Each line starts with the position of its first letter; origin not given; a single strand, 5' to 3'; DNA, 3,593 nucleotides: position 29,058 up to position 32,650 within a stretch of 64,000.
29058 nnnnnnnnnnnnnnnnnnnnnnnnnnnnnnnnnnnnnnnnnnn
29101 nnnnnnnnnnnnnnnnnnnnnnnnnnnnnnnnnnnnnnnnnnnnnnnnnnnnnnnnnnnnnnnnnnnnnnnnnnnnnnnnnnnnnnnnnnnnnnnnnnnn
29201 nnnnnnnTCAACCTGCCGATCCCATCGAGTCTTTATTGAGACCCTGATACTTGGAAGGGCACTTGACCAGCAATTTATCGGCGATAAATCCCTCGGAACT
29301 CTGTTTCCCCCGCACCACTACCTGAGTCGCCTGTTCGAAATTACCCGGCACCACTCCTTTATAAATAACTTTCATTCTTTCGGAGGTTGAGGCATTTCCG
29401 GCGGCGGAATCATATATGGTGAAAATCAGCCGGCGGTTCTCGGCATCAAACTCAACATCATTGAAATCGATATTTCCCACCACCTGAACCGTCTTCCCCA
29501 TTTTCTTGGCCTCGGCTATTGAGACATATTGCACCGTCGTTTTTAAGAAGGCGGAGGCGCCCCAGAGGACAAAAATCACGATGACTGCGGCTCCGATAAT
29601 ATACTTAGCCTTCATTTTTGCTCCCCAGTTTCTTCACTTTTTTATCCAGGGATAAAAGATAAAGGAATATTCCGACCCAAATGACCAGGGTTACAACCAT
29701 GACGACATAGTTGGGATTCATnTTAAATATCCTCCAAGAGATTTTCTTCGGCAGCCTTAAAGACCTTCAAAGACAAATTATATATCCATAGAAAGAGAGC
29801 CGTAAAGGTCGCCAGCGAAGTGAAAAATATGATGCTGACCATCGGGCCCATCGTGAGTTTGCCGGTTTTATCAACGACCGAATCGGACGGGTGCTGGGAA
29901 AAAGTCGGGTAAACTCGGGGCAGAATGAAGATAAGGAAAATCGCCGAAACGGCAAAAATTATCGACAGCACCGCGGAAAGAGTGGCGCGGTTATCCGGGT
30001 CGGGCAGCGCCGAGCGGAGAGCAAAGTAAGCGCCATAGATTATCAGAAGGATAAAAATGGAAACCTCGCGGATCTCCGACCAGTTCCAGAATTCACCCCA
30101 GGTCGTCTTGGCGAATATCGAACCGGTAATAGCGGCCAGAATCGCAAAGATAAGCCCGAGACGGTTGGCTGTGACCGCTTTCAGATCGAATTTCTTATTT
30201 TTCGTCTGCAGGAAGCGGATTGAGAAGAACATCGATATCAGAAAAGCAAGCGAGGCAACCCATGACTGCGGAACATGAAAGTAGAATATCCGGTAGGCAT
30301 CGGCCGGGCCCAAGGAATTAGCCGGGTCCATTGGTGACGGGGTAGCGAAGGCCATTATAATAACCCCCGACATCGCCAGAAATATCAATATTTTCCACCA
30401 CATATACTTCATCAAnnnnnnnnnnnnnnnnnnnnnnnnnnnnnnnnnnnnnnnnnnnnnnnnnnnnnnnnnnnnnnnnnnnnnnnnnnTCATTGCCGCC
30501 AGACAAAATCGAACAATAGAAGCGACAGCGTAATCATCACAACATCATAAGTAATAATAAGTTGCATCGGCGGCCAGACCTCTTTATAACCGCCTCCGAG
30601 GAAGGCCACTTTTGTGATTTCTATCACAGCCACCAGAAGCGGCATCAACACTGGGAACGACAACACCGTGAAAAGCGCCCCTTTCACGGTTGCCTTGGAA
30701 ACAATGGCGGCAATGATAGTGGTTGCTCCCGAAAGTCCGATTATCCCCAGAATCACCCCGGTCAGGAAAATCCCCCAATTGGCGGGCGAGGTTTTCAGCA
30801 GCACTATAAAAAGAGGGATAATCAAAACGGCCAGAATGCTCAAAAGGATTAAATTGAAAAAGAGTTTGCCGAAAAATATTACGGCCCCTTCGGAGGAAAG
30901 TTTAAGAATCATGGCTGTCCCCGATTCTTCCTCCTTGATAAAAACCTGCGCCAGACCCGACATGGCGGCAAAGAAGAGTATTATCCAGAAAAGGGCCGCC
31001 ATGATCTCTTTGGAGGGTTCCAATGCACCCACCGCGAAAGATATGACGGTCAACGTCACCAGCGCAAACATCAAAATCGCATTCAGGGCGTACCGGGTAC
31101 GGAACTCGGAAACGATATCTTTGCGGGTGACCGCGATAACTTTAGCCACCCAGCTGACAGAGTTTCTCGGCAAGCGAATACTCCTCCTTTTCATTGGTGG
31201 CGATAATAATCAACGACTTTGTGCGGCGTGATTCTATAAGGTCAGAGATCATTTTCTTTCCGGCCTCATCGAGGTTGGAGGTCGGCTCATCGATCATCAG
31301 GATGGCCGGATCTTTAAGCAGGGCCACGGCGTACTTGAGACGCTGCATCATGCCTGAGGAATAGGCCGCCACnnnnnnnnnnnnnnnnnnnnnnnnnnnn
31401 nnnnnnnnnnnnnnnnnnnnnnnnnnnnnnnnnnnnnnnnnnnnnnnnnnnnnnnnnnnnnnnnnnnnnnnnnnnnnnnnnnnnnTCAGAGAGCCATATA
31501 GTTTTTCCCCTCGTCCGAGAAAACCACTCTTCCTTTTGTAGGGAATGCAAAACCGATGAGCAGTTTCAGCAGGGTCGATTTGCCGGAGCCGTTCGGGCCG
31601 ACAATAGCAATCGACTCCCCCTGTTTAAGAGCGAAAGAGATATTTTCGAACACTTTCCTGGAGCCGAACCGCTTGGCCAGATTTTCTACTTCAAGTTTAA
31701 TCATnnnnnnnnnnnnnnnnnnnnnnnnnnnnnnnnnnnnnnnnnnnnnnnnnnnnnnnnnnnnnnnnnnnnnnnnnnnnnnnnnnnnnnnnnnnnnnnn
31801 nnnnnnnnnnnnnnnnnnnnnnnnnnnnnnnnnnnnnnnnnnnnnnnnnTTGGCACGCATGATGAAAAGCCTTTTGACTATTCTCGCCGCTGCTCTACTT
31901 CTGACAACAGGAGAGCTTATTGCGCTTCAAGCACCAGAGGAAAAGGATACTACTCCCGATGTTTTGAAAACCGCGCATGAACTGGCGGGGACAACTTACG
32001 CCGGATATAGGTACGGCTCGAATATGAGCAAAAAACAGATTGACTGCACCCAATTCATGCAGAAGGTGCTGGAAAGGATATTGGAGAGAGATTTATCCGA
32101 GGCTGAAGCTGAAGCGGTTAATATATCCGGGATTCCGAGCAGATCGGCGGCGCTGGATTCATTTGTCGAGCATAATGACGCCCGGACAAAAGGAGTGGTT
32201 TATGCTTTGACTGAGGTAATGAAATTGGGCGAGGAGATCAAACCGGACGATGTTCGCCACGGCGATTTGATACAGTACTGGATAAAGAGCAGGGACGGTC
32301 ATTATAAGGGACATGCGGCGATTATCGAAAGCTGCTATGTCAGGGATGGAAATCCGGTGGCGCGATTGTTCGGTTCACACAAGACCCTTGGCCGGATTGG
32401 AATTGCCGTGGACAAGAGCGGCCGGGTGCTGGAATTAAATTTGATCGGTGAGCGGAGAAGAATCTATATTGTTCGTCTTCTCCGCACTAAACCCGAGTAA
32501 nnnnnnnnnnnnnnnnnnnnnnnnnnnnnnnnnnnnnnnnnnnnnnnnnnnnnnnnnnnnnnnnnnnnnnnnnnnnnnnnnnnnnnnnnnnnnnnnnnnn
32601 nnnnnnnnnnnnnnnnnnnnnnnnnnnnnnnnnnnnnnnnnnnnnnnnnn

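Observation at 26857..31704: Variant System I cytochrome c maturation operon: CcmE with CxxxY heme-binding motif, no ccmG/ccmH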

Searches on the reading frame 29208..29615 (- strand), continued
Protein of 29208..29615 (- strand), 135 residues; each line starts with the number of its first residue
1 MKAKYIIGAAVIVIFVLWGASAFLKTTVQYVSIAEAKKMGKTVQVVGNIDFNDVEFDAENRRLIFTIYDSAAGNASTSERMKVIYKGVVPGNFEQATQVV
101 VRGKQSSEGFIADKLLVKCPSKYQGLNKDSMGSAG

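Call 29: find_related_loci(query=A2, collection=genome_contigs, flank=10000)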
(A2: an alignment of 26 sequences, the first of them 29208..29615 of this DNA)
Query A2 (135 aa) in genome_contigs; peptide patterns used: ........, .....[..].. (x = any residue, [..] = any of these).
600 stretches matched a pattern (row limit reached: there are more); 560 encode a relative of the query (tblastn E <= 1e-3); the best 80 are kept; 80 distinct loci.
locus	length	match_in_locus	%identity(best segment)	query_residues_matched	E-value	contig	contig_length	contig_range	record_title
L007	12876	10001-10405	69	1-135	3e-62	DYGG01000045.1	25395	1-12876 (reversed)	MAG TPA_asm: Ignavibacterium sp. isolate BE2012_50_10 Afr_mines_BE2012_959_length_25395_cov_4_164957, whole genome shotg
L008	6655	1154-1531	77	1-126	2e-59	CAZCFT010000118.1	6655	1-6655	MAG TPA_asm: uncultured Ignavibacteriaceae bacterium isolate SRP118108_co4_512 genome assembly, contig: NODE_12964_lengt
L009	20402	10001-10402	70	1-135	2e-57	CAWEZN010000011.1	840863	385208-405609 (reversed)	MAG: uncultured candidate division Zixibacteria bacterium isolate MFD05942.bin.2.353 genome assembly, contig: contig_483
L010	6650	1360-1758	71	1-133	6e-57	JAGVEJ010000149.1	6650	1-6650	MAG: Candidatus Zixiibacteriota bacterium isolate DeMMO2_6 c_000000029241, whole genome shotgun sequence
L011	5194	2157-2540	62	1-128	1e-53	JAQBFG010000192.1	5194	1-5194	MAG: Candidatus Zixiibacteriota bacterium isolate MAG_439_bin-06 439_bin-06_ctg-192, whole genome shotgun sequence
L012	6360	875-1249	62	1-125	1e-50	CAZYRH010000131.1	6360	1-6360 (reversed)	MAG TPA_asm: uncultured Ignavibacteriales bacterium isolate binchicken_co100_268 genome assembly, contig: NODE_19646_len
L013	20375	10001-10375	61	1-125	1e-50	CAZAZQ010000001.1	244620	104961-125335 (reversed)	MAG TPA_asm: uncultured Ignavibacteriales bacterium isolate SRP338002_co1_91 genome assembly, contig: NODE_39_length_244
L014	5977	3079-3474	61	1-132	3e-50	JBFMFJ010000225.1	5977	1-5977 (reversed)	MAG: Candidatus Zixiibacteriota bacterium isolate MAG268 MAG268_225, whole genome shotgun sequence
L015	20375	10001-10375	61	1-125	4e-50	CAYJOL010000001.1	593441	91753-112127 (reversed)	MAG TPA_asm: uncultured Ignavibacteriales bacterium isolate ERP124720_co1_93 genome assembly, contig: NODE_15_length_593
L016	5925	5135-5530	63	1-132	1e-49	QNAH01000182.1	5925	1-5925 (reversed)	MAG: Candidatus Zixiibacteriota bacterium isolate B117_G9 B117_Guay9_scaffold_23854, whole genome shotgun sequence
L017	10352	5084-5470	57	1-129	1e-49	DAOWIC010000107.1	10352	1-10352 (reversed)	MAG TPA_asm: Calditrichota bacterium isolate CSMAG_2033 CSMAG_2033_k141_1557323_length_10352_cov_16.3024, whole genome s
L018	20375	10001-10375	61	1-125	2e-49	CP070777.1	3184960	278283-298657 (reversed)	MAG: Candidatus Zixiibacteriota bacterium isolate bin19 chromosome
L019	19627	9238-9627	58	1-130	2e-49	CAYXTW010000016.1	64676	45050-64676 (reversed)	MAG TPA_asm: uncultured Ignavibacteriaceae bacterium isolate binchicken_co89_533 genome assembly, contig: NODE_496_lengt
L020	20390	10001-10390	57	1-130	2e-49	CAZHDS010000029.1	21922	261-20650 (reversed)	MAG TPA_asm: uncultured Ignavibacteriales bacterium isolate binchicken_co86_98 genome assembly, contig: NODE_473_length_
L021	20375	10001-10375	58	1-125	3e-49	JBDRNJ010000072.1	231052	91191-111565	MAG: bacterium isolate MEGAHIT-group-1.882 k141_6921791, whole genome shotgun sequence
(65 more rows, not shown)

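Call 63: search_protein_families(library=ncbifam, proteins=[window:29208-29615:-], max_evalue=0.001)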
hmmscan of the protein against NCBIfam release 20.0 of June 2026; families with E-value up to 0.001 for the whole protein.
window:29208-29615:- (135 aa): 3 families
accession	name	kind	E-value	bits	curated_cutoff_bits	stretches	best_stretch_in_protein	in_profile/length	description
NF009727.0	PRK13254.1-1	equivalog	5.4e-13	48.9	126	1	8-127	21-131/144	cytochrome c maturation protein CcmE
NF009731.0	PRK13254.1-5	equivalog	3.5e-06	26.8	152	1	6-123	18-126/155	cytochrome c maturation protein CcmE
NF009729.0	PRK13254.1-3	equivalog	1.1e-05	25.1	171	1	31-123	43-128/155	cytochrome c maturation protein CcmE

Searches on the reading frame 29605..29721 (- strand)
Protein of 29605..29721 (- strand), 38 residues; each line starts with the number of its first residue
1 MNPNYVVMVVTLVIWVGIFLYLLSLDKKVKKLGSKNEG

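Call 14: search_protein_families(library=pfam, proteins=[window:29605-29721:-], max_evalue=0.01)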
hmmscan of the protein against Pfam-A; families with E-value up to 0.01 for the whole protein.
window:29605-29721:- (38 aa): 1 family
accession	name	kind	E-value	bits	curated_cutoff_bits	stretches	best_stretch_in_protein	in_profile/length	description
PF20077.4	CcmD_alt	-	3.7e-07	30.6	23.5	1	5-32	33-60/61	CcmD family protein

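Call 63: search_protein_families(library=ncbifam, proteins=[window:29605-29721:-], max_evalue=0.001)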
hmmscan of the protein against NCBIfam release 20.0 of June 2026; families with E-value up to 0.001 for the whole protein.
window:29605-29721:- (38 aa): 1 family
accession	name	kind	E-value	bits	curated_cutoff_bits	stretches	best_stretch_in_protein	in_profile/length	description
TIGR04391.1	CcmD_alt_fam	subfamily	7.1e-09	35.5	24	1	5-32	1-28/36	CcmD family protein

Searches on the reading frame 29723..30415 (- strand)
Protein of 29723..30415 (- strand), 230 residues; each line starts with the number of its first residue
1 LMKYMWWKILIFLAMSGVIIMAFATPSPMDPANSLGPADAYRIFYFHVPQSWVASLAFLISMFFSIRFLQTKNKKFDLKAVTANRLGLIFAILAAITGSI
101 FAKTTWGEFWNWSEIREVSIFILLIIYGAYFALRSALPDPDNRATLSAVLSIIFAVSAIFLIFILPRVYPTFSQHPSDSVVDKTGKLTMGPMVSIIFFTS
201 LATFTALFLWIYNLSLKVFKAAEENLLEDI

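Call 5: search_protein_families(library=pfam, proteins=[window:29723-30415:-], max_evalue=0.01)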
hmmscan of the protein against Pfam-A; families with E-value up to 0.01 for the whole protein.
window:29723-30415:- (230 aa): 1 family
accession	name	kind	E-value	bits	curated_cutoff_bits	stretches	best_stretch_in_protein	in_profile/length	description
PF01578.25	Cytochrom_C_asm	-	1.8e-21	77.2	29.9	1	10-164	38-203/212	Cytochrome C assembly protein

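Call 27: search_solved_structures(query=window:29723-30415:-, max_evalue=0.01, show_alignments=2)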
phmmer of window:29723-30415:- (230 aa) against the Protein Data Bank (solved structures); distinct sequences matched with E-value up to 0.01: 1.
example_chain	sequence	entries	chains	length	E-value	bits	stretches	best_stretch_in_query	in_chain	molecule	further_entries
7f02_C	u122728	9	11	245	4.3e-09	39.7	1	13-163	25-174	Heme exporter protein C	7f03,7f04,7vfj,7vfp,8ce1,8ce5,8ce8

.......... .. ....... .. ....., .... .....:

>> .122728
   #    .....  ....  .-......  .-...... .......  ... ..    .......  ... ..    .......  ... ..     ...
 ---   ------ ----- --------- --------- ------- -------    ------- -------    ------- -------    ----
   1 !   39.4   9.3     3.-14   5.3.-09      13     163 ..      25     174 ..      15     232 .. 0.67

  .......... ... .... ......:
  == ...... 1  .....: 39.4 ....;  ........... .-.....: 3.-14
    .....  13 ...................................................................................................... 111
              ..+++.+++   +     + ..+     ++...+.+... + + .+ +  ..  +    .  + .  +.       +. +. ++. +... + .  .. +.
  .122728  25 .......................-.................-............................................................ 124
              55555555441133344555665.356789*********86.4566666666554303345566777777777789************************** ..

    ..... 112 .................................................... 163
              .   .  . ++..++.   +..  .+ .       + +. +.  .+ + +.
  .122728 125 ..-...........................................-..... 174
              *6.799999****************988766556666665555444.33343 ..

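Call 63: search_protein_families(library=ncbifam, proteins=[window:29723-30415:-], max_evalue=0.001)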
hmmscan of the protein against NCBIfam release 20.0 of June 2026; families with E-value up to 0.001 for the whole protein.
window:29723-30415:- (230 aa): 2 families
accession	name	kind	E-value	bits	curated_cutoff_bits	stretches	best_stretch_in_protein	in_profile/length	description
TIGR01191.1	ccmC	subfamily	1.2e-23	84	186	1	39-217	8-181/184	heme ABC transporter permease CcmC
TIGR03144.1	cytochr_II_ccsB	equivalog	5.7e-11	42.6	187.6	1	75-156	155-235/252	c-type cytochrome biogenesis protein CcsB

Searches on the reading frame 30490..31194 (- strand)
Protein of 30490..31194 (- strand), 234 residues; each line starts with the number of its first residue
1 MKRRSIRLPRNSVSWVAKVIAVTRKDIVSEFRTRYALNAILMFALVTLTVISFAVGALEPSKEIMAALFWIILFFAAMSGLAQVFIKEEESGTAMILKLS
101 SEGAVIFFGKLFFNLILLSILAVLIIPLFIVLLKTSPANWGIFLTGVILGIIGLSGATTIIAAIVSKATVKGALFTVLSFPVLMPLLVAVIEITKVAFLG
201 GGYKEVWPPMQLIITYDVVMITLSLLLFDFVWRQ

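Call 5: search_protein_families(library=pfam, proteins=[window:30490-31194:-], max_evalue=0.01)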
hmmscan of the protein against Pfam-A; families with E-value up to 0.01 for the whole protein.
window:30490-31194:- (234 aa): 1 family
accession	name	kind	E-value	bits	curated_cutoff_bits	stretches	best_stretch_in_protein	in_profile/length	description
PF03379.19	CcmB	-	3.4e-18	66.3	24.9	1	20-224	2-205/215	CcmB protein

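Call 63: search_protein_families(library=ncbifam, proteins=[window:30490-31194:-], max_evalue=0.001)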
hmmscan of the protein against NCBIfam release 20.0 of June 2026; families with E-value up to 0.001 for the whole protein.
window:30490-31194:- (234 aa): 0 families

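Call 75: find_encoding_contigs(protein=window:30493-31173:-, flank=6000, max_places=8)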
Protein seq(227 aa) (227 aa): no gene with exactly this product is on record in the collection.

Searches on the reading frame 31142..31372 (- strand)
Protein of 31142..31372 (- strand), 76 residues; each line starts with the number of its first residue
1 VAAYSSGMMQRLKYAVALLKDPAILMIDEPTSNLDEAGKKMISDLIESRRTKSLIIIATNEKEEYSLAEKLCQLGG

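Call 5: search_protein_families(library=pfam, proteins=[window:31142-31372:-], max_evalue=0.01)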
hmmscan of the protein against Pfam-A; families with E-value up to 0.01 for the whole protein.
window:31142-31372:- (76 aa): 3 families
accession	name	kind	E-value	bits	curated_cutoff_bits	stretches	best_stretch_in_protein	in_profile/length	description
PF00005.33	ABC_tran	-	1.2e-05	26.4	25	1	3-32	108-137/137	ABC transporter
PF02463.25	SMC_N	-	9.4e-05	22.4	40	1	11-73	148-210/220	RecF/RecN/SMC N terminal domain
PF13304.12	AAA_21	-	0.0089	16.6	27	1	4-35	238-272/304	AAA domain, putative AbiEii toxin, Type IV TA system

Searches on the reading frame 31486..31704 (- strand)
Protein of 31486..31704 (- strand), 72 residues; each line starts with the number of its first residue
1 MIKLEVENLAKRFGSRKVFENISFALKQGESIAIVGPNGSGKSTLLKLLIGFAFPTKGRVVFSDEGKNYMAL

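Call 5: search_protein_families(library=pfam, proteins=[window:31486-31704:-], max_evalue=0.01)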
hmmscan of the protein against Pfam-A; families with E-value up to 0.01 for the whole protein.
window:31486-31704:- (72 aa): 16 families
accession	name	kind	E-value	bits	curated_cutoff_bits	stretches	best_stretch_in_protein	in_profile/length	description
PF00005.33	ABC_tran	-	4.4e-14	53.7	25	1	20-64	2-46/137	ABC transporter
PF13304.12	AAA_21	-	1.4e-05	25.8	27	1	33-49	3-19/304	AAA domain, putative AbiEii toxin, Type IV TA system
PF13555.12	AAA_29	-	1.9e-05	24.8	27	1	20-46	13-39/61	P-loop containing region of AAA domain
PF13476.12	AAA_23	-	2.1e-05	25.7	27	1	19-49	10-39/201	AAA domain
PF13175.12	AAA_15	-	0.00038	20.6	32.1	1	20-53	15-47/374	AAA ATPase domain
PF02463.25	SMC_N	-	0.0009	19.2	40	1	30-47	25-42/220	RecF/RecN/SMC N terminal domain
PF00350.29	Dynamin_N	-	0.0012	19.4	27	1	32-59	1-28/168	Dynamin family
PF03193.22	RsgA_GTPase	-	0.0018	18.5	30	1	15-51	93-128/174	RsgA GTPase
PF24389.1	ORC-CDC6-like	-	0.0021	17.3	27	1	7-49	14-52/571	ORC-CDC6-like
PF20720.3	nSTAND3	-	0.0022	18.1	27.2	1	16-50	4-38/155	Novel STAND NTPase 3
PF13401.12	AAA_22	-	0.0034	18.2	27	1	28-50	4-26/130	AAA domain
PF00437.27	T2SSE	-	0.0042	16.2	24.9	1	22-58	134-171/370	Type II/IV secretion system protein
PF25199.1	nSTAND_NTPase5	-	0.0054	17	34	1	15-63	21-76/145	Novel STAND NTPase 5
PF12846.13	AAA_10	-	0.006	16.1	27.5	1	30-67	22-59/362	AAA-like domain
PF13191.12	AAA_16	-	0.008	17.1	32.6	1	28-50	23-45/167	AAA ATPase domain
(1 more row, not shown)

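Call 32: find_encoding_contigs(protein=window:31486-31704:-, flank=10000, max_places=10)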
Protein window:31486-31704:- (72 aa): no gene with exactly this product is on record in the collection.

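Call 63: search_protein_families(library=ncbifam, proteins=[window:31486-31704:-], max_evalue=0.001)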
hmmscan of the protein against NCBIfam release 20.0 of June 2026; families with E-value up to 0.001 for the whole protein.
window:31486-31704:- (72 aa): 178 families (the best 25 are shown)
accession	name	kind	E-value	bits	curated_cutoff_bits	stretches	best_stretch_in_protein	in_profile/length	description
TIGR03797.1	NHLM_micro_ABC2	equivalog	1.2e-16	60.4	709.4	1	5-62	453-512/686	NHLP bacteriocin export ABC transporter permease/ATPase subunit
NF010061.0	PRK13538.1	equivalog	1.5e-16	60.5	195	1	3-65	5-67/211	cytochrome c biogenesis heme-transporting ATPase CcmA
NF000355.4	ribo_prot_ABC_F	equivalog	1.9e-16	60.1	380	1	4-65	314-375/499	ribosomal protection-like ABC-F family protein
NF010068.0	PRK13548.1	equivalog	2.4e-16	59.6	261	1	3-65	5-67/261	heme ABC transporter ATP-binding protein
TIGR01189.1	ccmA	equivalog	2e-15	57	131.6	1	4-66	1-63/198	heme ABC exporter ATP-binding protein CcmA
NF053840.1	MnTportMntADein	equivalog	7.3e-15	55.2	400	1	4-65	2-63/240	manganese ABC transporter ATP-binding protein MntA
TIGR03740.1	galliderm_ABC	subfamily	1.4e-14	54.3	309.75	1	4-65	1-62/223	lantibiotic protection ABC transporter ATP-binding subunit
TIGR02868.1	CydC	equivalog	1.4e-14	53.7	329.05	1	2-64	333-396/530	thiol reductant ABC exporter subunit CydC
NF008639.0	PRK11629.1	equivalog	3.1e-14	53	360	1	3-67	6-74/234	lipoprotein-releasing ABC transporter ATP-binding protein LolD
TIGR04406.1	LPS_export_lptB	equivalog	3.8e-14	52.5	240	1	4-65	2-63/239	LPS export ABC transporter ATP-binding protein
NF043075.1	MMSYN1_0197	equivalog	4.5e-14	52.2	550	1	4-65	3-64/341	spermidine/putrescine ABC transporter ATP-binding protein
NF011646.0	PRK15064.1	equivalog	4.6e-14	51.7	762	1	4-67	320-383/530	ABC-F family ATPase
TIGR00968.1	3a0106s01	subfamily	5e-14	52.4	342.75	1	5-64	2-61/237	sulfate ABC transporter ATP-binding protein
TIGR02769.1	nickel_nikE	equivalog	8.1e-14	51.7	332.55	1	9-64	17-72/265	nickel import ATP-binding protein NikE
TIGR03719.1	ABC_ABC_ChvD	subfamily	8.5e-14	51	806.75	1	4-64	323-383/552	energy-dependent translational throttle protein EttA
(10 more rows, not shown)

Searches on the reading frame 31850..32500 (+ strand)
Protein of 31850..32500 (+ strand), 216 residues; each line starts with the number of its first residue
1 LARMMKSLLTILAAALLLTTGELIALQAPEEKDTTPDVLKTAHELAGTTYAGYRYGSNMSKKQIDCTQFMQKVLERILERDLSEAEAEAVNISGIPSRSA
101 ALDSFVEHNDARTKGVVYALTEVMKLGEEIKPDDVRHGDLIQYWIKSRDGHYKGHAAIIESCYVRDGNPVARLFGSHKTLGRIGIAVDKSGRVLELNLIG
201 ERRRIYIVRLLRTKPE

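Call 14: search_protein_families(library=pfam, proteins=[window:31850-32500:+], max_evalue=0.01)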
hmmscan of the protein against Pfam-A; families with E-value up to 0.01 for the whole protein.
window:31850-32500:+ (216 aa): 2 families
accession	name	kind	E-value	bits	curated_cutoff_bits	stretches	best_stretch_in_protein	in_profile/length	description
PF00877.26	NLPC_P60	-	0.00065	20.1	23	1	53-151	4-67/105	NlpC/P60 family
PF00210.30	Ferritin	-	0.0093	16.3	24.5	0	58-149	36-126/142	Ferritin-like domain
